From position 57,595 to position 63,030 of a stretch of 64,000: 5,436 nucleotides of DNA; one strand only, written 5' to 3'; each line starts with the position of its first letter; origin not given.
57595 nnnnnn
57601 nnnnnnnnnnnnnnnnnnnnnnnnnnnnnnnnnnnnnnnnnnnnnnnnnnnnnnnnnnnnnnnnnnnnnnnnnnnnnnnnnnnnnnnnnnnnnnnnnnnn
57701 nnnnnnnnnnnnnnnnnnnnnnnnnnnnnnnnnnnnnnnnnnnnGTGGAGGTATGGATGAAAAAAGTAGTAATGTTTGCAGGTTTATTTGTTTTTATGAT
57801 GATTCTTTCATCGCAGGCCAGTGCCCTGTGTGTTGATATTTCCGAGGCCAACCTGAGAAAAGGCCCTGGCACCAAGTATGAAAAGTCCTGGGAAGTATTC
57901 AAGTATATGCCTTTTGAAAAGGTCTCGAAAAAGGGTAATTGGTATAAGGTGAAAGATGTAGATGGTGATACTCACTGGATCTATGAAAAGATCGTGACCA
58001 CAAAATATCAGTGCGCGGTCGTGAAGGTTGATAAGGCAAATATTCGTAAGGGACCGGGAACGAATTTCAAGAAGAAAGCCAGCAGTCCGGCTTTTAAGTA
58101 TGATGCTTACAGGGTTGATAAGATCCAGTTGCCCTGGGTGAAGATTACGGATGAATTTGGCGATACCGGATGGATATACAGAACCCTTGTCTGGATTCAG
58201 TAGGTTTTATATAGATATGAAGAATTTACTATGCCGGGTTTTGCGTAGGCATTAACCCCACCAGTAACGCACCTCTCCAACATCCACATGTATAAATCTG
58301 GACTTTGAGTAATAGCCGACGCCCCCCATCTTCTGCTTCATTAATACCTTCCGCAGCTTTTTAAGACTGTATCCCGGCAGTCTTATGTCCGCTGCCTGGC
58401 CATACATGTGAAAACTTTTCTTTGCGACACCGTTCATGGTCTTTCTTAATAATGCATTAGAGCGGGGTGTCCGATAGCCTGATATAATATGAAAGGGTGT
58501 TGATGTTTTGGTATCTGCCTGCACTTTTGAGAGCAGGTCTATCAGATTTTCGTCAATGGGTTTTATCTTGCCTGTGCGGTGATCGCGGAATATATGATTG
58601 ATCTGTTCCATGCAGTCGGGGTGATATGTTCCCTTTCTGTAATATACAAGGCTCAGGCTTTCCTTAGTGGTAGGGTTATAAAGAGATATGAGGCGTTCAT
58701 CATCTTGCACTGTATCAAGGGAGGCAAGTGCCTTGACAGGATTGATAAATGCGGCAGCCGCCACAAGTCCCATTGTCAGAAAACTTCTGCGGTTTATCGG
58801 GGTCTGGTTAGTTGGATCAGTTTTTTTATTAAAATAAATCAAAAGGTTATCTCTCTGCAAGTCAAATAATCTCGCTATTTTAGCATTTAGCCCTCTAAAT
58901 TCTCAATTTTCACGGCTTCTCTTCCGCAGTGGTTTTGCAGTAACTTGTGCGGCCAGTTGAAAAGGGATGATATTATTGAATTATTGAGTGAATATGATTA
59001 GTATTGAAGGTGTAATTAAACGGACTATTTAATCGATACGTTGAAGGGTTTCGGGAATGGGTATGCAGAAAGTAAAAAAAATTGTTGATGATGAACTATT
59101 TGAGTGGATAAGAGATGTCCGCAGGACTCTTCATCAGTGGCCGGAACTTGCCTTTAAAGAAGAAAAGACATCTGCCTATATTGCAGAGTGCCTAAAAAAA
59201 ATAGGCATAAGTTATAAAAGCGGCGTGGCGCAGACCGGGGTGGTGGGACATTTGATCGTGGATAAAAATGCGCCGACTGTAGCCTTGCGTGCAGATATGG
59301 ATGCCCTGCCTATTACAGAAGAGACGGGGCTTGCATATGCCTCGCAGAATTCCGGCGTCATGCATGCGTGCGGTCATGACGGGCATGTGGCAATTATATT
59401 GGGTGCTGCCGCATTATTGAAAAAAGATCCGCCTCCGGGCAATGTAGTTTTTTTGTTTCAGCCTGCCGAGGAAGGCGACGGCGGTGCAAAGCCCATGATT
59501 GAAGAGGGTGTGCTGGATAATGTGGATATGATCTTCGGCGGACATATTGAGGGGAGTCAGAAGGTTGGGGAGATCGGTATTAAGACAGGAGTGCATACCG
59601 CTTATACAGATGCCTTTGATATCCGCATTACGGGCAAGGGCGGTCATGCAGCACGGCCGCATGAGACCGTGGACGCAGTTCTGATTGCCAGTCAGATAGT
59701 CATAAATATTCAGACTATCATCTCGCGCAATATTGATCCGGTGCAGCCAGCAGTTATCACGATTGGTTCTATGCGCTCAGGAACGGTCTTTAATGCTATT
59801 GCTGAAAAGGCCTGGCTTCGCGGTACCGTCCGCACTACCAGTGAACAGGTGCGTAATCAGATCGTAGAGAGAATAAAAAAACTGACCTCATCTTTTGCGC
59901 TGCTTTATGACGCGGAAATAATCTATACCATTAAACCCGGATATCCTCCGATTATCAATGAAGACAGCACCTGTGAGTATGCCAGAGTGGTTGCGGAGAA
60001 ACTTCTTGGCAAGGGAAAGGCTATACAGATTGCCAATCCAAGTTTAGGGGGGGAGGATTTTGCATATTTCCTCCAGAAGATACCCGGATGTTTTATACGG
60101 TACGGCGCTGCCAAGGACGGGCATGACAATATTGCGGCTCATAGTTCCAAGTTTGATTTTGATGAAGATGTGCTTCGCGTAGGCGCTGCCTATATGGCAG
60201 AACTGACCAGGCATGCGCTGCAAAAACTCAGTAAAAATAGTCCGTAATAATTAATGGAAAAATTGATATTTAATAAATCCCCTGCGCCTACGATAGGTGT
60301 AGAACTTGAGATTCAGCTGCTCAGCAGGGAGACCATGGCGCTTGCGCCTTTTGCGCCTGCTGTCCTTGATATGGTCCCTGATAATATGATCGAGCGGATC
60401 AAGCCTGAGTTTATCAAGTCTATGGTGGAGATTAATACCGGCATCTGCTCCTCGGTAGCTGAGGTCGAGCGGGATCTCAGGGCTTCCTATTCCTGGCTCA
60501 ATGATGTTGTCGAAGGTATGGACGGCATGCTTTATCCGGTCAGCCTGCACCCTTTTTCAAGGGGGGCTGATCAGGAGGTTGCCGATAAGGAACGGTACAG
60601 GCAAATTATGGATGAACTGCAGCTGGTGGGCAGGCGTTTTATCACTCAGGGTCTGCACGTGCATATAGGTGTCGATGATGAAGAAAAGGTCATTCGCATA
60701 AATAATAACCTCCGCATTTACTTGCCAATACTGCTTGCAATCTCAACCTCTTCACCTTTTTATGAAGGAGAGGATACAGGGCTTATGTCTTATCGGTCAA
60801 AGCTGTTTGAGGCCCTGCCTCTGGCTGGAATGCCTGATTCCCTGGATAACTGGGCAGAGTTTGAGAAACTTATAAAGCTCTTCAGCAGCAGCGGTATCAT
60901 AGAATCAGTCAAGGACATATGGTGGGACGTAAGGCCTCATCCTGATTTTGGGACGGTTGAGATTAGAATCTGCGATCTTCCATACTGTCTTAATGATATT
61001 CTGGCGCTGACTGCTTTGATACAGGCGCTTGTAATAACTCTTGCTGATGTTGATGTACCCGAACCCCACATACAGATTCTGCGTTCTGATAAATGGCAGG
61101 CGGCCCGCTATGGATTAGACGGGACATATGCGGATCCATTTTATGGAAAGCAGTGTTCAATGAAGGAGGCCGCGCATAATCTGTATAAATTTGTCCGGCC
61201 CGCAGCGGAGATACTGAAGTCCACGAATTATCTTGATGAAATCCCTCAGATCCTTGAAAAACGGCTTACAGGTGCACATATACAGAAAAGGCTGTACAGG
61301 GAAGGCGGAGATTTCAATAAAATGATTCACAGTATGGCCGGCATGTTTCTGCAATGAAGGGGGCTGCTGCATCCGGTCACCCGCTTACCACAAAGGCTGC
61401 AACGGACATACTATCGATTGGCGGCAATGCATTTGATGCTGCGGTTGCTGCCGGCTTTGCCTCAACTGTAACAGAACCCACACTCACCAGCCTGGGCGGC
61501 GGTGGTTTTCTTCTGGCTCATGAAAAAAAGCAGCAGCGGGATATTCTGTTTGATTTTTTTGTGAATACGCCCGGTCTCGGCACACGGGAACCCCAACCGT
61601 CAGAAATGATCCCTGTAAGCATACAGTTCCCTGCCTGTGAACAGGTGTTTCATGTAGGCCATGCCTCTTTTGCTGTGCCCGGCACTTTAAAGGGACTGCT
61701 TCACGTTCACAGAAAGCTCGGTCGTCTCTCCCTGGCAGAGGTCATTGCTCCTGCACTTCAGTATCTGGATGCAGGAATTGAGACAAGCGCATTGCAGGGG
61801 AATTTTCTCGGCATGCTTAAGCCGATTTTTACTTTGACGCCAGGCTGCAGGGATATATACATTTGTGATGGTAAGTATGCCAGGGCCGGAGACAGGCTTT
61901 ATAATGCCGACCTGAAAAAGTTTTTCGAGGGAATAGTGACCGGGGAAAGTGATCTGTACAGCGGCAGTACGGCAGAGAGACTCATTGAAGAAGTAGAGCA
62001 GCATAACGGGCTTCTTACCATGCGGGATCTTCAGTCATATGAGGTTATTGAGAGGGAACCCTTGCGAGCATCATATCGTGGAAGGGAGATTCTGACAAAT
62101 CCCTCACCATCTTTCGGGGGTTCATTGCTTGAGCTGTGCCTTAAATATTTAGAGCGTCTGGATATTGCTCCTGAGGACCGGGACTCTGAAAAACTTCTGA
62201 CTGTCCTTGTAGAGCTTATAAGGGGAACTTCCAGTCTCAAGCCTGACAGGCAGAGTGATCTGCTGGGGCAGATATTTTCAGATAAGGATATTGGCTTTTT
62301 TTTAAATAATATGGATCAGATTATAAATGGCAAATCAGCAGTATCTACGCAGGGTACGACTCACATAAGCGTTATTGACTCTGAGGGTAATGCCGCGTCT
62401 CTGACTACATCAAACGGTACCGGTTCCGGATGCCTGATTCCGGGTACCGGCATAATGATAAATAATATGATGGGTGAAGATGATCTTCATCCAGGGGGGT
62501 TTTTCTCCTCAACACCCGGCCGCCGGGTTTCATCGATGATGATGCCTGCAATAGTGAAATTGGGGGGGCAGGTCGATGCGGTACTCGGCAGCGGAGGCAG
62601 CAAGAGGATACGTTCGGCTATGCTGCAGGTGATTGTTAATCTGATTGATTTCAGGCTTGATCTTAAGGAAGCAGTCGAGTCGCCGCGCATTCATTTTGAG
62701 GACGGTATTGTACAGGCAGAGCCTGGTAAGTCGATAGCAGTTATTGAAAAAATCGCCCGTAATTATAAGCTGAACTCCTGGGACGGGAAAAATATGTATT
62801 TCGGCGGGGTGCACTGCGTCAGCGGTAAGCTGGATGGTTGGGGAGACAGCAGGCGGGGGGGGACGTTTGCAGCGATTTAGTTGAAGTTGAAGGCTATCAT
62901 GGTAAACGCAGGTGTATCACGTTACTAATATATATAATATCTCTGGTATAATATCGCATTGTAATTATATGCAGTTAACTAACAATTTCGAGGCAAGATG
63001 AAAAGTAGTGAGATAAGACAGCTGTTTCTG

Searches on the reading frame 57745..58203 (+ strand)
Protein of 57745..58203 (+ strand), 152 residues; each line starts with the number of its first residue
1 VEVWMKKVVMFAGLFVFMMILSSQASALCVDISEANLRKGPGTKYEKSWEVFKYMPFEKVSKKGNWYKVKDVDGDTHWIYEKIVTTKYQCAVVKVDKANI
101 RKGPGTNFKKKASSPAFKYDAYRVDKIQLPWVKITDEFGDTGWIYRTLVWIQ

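Call 72: search_protein_families(library=pfam, proteins=[window:57745-58203:+], max_evalue=0.001)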
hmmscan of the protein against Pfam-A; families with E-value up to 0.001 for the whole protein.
window:57745-58203:+ (152 aa): 2 families
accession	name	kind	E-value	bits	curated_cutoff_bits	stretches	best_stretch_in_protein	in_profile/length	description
PF06347.19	SH3_4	-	1.5e-18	66.8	24.1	2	34-82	4-52/56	Bacterial SH3 domain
PF08239.17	SH3_3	-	1.7e-11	44.6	27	1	34-81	2-50/54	Bacterial SH3 domain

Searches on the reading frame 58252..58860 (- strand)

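Call 72: search_protein_families(library=pfam, proteins=[window:58252-58860:-], max_evalue=0.001)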
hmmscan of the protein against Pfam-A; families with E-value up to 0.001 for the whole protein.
window:58252-58860:- (202 aa): 2 families
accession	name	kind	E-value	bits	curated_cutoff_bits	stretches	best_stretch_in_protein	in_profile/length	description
PF05951.18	Peptidase_M15_2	-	7.2e-51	172.4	27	1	54-200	5-153/153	Bacterial protein of unknown function (DUF882)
PF08291.16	Peptidase_M15_3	-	7.4e-14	52.2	23.2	1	91-193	12-108/108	Peptidase M15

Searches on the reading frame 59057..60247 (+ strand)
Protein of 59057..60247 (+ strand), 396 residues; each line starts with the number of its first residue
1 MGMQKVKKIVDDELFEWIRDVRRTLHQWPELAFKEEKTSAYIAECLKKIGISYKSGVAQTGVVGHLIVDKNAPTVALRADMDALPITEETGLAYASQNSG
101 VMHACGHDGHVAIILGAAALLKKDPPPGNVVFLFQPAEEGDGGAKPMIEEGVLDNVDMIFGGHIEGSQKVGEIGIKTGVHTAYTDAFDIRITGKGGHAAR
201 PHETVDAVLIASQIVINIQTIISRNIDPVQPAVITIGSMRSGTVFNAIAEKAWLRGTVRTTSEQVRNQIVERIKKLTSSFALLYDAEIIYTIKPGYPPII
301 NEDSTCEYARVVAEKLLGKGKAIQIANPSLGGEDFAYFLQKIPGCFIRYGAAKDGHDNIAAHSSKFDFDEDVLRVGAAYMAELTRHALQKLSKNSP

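Call 20: search_protein_families(library=pfam, proteins=[window:59057-60247:+], max_evalue=0.0001)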
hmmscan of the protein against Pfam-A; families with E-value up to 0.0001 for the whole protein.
window:59057-60247:+ (396 aa): 2 families
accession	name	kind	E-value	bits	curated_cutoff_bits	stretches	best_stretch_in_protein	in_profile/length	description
PF01546.33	Peptidase_M20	-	1.1e-44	153.2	24.6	1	76-384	1-204/206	Peptidase family M20/M25/M40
PF07687.19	M20_dimer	-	1.7e-10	41.2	21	1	187-278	9-100/107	Peptidase dimerisation domain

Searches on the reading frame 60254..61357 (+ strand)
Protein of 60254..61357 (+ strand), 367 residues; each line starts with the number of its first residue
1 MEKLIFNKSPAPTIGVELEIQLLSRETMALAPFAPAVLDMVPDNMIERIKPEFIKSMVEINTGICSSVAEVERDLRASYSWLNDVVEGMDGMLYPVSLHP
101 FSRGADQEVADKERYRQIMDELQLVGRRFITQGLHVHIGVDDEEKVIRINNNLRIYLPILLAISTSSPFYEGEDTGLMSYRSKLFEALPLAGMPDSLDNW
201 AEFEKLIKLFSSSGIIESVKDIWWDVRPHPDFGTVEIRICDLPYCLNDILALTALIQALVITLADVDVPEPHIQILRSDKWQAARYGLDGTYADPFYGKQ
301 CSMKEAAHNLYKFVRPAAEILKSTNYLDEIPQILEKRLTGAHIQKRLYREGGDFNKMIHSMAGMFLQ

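Call 47: search_protein_families(library=pfam, proteins=[window:60254-61357:+], max_evalue=0.0001)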
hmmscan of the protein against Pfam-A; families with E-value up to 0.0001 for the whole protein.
window:60254-61357:+ (367 aa): 1 family
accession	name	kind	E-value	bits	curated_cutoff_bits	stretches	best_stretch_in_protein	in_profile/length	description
PF04107.18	GCS2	-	1.5e-50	172.6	21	1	15-288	2-291/291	Glutamate-cysteine ligase family 2(GCS2)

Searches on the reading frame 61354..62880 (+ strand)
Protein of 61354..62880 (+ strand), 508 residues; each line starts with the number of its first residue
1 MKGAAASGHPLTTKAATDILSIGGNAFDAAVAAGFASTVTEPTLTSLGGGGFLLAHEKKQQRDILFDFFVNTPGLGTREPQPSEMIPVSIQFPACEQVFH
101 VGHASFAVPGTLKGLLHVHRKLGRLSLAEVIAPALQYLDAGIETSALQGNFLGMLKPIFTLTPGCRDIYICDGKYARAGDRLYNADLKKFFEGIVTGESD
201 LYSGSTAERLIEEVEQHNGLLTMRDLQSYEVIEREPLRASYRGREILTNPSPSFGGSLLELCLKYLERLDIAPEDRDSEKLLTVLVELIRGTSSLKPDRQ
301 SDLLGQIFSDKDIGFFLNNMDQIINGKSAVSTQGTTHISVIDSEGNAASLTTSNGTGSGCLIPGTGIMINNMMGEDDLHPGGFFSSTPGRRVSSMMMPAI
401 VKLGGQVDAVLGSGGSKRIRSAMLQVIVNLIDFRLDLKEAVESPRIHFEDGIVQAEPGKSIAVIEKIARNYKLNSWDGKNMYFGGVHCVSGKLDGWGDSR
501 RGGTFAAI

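Call 20: search_protein_families(library=pfam, proteins=[window:61354-62880:+], max_evalue=0.0001)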
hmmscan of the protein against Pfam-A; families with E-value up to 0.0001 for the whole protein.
window:61354-62880:+ (508 aa): 1 family
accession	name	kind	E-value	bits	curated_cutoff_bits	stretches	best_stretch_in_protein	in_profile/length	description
PF01019.26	G_glu_transpept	-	1.5e-94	318.1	27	1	18-503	2-512/512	Gamma-glutamyltranspeptidase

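Call 77: find_encoding_contigs(protein=window:61354-62880:+, flank=10000, max_places=2)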
Protein window:61354-62880:+ (508 aa): 10 contigs read that carry it; 2 places shown.
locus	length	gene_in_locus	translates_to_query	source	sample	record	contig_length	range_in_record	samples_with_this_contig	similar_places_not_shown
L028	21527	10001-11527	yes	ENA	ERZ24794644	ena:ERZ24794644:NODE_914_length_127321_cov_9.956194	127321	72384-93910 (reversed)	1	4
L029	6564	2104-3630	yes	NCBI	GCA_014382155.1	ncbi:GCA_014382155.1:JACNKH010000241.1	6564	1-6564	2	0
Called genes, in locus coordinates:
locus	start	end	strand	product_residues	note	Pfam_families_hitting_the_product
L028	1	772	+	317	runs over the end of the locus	PF04055:Radical_SAM, PF12345:DUF3641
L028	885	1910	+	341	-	-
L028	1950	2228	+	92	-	PF00037:Fer4, PF12797:Fer4_2 (weak), PF12837:Fer4_6, PF13237:Fer4_10, PF13459:Fer4_15 (faint), PF12838:Fer4_7, PF13187:Fer4_9, PF00037:Fer4 (weak), +4 more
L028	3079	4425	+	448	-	PF13175:AAA_15 (faint), PF02463:SMC_N (faint), PF13304:AAA_21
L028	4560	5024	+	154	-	PF13707:RloB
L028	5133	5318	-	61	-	-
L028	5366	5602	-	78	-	-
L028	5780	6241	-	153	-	PF01467:CTP_transf_like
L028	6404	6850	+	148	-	PF06347:SH3_4, PF08239:SH3_3 (weak)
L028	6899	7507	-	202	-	PF05951:Peptidase_M15_2, PF08291:Peptidase_M15_3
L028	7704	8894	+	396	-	PF01546:Peptidase_M20, PF07687:M20_dimer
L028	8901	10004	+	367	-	PF04107:GCS2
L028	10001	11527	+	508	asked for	PF01019:G_glu_transpept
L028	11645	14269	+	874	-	PF01411:tRNA-synt_2c, PF07973:tRNA_SAD, PF02272:DHHA1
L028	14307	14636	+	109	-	PF05597:Phasin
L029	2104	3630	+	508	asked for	PF01019:G_glu_transpept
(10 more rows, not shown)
